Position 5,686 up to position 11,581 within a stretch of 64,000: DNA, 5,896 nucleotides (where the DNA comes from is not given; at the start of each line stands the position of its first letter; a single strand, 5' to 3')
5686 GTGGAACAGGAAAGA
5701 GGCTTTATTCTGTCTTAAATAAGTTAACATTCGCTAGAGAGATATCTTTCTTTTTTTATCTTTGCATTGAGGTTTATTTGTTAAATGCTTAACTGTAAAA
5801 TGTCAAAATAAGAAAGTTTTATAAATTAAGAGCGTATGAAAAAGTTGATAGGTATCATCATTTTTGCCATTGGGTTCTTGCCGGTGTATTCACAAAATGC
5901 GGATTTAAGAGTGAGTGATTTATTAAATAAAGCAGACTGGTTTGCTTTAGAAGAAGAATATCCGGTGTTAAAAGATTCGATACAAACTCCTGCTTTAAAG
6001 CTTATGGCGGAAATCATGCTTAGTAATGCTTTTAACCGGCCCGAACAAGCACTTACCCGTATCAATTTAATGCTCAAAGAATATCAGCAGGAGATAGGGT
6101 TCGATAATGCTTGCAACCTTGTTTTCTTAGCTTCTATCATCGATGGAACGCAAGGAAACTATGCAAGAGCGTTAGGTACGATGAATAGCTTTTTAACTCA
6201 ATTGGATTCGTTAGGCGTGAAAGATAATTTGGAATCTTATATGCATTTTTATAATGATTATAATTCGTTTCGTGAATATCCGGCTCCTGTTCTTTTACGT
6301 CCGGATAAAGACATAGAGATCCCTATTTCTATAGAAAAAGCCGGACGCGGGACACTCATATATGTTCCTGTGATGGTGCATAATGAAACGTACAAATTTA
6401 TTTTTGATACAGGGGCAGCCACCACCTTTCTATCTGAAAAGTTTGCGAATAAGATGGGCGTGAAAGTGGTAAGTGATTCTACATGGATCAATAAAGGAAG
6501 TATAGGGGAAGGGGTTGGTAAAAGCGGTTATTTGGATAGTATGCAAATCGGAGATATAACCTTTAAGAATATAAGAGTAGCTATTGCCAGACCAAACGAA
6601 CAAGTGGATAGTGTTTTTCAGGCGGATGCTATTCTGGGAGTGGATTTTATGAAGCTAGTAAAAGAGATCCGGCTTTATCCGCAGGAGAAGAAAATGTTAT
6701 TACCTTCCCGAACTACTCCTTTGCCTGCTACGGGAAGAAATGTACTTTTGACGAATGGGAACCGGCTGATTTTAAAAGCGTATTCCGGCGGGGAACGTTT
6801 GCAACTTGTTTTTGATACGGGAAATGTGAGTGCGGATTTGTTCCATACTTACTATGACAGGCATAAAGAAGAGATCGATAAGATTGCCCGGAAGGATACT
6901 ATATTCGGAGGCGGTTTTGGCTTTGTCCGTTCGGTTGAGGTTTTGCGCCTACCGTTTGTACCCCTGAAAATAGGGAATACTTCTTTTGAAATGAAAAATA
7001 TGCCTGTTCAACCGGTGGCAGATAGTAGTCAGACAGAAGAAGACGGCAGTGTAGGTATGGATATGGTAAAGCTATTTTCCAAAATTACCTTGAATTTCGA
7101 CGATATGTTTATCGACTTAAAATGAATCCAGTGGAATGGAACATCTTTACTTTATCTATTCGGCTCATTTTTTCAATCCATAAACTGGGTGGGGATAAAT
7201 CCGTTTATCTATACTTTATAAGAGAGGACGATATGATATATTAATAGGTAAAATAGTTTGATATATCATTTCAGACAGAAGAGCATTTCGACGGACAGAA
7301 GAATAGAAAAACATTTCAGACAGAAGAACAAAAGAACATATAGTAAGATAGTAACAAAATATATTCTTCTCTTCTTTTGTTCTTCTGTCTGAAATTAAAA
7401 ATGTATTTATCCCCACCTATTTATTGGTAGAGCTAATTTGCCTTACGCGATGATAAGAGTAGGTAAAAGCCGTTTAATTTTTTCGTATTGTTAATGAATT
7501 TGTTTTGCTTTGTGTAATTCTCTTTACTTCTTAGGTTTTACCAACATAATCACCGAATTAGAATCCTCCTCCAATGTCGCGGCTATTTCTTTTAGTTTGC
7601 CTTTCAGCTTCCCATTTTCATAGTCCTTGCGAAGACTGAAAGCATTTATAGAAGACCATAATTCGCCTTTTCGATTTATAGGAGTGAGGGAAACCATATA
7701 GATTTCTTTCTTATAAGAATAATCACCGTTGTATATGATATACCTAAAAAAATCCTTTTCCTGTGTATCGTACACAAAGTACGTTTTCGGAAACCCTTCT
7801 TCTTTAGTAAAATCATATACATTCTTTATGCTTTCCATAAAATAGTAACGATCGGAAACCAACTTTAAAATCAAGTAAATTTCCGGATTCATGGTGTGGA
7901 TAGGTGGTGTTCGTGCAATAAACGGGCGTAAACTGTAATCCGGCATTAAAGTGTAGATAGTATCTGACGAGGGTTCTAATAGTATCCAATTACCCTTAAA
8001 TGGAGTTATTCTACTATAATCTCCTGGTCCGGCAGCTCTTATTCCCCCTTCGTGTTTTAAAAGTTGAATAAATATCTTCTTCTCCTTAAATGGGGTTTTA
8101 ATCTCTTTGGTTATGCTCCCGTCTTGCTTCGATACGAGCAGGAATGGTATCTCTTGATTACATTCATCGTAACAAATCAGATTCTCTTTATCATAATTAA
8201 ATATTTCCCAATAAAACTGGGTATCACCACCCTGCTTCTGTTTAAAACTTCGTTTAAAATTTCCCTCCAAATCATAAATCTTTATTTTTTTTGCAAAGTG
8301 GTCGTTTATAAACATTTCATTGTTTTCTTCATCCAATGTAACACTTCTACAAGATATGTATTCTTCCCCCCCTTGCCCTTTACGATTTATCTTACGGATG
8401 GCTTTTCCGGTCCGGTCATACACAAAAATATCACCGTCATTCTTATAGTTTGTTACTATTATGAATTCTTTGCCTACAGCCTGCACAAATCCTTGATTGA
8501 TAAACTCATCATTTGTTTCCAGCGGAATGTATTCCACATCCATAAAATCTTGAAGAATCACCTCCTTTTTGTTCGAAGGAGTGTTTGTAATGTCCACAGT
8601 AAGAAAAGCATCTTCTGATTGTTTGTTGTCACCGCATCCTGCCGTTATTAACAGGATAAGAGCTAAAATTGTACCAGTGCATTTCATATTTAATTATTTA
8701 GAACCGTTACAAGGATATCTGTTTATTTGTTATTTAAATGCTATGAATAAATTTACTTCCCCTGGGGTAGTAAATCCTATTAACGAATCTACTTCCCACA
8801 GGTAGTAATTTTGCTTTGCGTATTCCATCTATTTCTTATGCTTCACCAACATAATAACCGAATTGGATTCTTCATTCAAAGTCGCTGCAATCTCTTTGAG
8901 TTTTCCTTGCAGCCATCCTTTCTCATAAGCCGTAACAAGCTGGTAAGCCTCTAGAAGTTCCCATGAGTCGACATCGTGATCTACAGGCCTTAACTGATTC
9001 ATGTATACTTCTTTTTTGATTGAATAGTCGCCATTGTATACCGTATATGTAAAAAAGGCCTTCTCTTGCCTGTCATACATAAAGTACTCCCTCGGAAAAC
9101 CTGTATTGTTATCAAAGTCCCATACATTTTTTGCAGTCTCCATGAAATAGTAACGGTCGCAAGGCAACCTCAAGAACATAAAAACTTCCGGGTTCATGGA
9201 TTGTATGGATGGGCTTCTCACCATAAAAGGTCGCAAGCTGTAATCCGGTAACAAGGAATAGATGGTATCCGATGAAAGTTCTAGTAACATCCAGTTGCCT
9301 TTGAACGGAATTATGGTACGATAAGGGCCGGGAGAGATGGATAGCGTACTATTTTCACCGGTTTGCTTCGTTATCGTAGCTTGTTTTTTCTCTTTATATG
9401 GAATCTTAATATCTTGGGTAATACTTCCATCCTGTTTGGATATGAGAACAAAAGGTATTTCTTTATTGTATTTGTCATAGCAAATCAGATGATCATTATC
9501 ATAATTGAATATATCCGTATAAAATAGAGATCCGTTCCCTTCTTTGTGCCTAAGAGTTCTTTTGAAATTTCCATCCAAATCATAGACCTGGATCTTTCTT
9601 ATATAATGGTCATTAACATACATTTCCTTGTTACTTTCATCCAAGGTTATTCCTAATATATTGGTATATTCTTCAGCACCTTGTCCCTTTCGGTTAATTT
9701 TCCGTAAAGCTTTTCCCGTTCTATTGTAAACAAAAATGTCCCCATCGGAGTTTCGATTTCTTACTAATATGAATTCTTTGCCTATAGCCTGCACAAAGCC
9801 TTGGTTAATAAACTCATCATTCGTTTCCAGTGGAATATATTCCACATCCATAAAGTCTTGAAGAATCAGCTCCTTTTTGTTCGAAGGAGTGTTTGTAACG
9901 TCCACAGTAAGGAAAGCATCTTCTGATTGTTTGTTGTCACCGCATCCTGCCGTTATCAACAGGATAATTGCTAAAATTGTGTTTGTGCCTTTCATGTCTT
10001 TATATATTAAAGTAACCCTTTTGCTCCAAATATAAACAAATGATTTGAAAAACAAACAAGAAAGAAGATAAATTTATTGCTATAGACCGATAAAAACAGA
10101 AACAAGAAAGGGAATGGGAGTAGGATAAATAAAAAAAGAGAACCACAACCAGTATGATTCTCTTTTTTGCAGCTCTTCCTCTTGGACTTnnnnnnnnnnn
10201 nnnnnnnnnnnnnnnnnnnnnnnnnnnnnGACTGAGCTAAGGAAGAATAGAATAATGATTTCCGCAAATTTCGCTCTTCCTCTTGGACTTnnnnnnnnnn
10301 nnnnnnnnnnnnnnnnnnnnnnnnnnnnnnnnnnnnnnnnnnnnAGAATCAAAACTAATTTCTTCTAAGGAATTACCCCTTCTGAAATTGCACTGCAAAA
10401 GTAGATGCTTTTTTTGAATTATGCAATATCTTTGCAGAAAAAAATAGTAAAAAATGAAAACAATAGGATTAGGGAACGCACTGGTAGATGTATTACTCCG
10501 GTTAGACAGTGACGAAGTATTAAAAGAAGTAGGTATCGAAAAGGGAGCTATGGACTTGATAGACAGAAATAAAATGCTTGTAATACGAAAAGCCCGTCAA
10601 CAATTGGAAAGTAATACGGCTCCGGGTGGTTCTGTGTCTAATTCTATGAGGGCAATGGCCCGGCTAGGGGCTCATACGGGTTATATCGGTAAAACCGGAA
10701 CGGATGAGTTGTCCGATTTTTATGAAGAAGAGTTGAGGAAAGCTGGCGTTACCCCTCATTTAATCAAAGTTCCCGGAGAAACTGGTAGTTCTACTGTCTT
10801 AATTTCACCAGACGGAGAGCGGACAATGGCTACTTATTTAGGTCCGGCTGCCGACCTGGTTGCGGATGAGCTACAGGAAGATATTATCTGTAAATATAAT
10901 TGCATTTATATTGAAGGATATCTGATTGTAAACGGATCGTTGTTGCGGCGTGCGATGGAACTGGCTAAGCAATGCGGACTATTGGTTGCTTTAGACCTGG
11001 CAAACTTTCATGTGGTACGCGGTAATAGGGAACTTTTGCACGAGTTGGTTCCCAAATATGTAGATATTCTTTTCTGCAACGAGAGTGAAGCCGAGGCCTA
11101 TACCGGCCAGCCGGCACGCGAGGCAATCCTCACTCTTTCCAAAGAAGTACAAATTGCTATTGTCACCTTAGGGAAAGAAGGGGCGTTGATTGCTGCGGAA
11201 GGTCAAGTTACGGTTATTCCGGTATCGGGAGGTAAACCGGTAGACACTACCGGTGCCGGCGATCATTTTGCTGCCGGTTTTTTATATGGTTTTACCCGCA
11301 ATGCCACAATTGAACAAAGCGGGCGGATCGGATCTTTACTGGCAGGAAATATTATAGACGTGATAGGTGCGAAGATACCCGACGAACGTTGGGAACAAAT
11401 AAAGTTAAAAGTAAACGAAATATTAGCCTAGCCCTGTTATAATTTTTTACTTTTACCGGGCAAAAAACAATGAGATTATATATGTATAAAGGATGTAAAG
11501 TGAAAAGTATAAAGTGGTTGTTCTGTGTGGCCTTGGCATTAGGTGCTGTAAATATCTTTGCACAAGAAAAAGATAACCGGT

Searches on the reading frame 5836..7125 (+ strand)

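Call 69: search_protein_families(library=pfam, proteins=[window:5836-7125:+], max_evalue=0.00001)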
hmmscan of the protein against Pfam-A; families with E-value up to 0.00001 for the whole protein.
window:5836-7125:+ (429 aa): 3 families
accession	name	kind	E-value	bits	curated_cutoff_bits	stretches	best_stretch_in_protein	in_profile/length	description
PF13650.11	Asp_protease_2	-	3.9e-16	60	24.3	1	177-271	1-90/90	Aspartyl protease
PF13975.11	gag-asp_proteas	-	5.9e-15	56.1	28.2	1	177-273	1-91/92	gag-polyprotein putative aspartyl protease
PF09668.16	Asp_protease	-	4.3e-06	27.3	26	1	168-274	3-103/109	Aspartyl protease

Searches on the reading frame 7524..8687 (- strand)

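Call 71: search_protein_families(library=pfam, proteins=[window:7524-8687:-], max_evalue=0.00001)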
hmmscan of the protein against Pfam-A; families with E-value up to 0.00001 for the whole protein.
window:7524-8687:- (387 aa): 2 families
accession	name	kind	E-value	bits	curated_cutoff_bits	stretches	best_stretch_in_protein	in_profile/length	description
PF17170.10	DUF5128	-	3.8e-29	102.3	22.9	1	31-326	10-304/321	6-bladed beta-propeller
PF16288.11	DUF4934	-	6.3e-06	26.7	27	1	48-144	7-100/102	Domain of unknown function (DUF4934)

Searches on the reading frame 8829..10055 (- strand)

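Call 71: search_protein_families(library=pfam, proteins=[window:8829-10055:-], max_evalue=0.00001)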
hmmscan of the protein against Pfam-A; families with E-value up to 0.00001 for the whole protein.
window:8829-10055:- (408 aa): 1 family
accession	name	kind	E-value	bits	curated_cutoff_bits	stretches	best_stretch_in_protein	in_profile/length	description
PF17170.10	DUF5128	-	6.7e-30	104.8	22.9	1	51-351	10-308/321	6-bladed beta-propeller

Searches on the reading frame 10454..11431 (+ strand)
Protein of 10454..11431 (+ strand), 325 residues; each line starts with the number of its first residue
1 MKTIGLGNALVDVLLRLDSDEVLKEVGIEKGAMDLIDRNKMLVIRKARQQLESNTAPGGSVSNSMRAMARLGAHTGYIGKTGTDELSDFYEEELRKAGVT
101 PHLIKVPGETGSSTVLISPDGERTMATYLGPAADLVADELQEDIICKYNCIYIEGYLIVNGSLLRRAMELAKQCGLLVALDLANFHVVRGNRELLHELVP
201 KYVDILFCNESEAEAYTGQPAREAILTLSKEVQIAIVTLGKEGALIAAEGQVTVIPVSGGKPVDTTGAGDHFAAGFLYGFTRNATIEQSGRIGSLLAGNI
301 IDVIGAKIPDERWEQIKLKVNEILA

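Call 69: search_protein_families(library=pfam, proteins=[window:10454-11431:+], max_evalue=0.00001)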
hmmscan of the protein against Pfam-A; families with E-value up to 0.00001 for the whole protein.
window:10454-11431:+ (325 aa): 2 families
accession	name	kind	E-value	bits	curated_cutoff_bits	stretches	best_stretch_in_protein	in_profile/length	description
PF00294.29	PfkB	-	1.4e-50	172.8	25.8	1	52-309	30-298/302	pfkB family carbohydrate kinase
PF25270.1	Khk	-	8.3e-06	25.7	35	0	231-300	277-346/365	Prokaryotic ketohexokinase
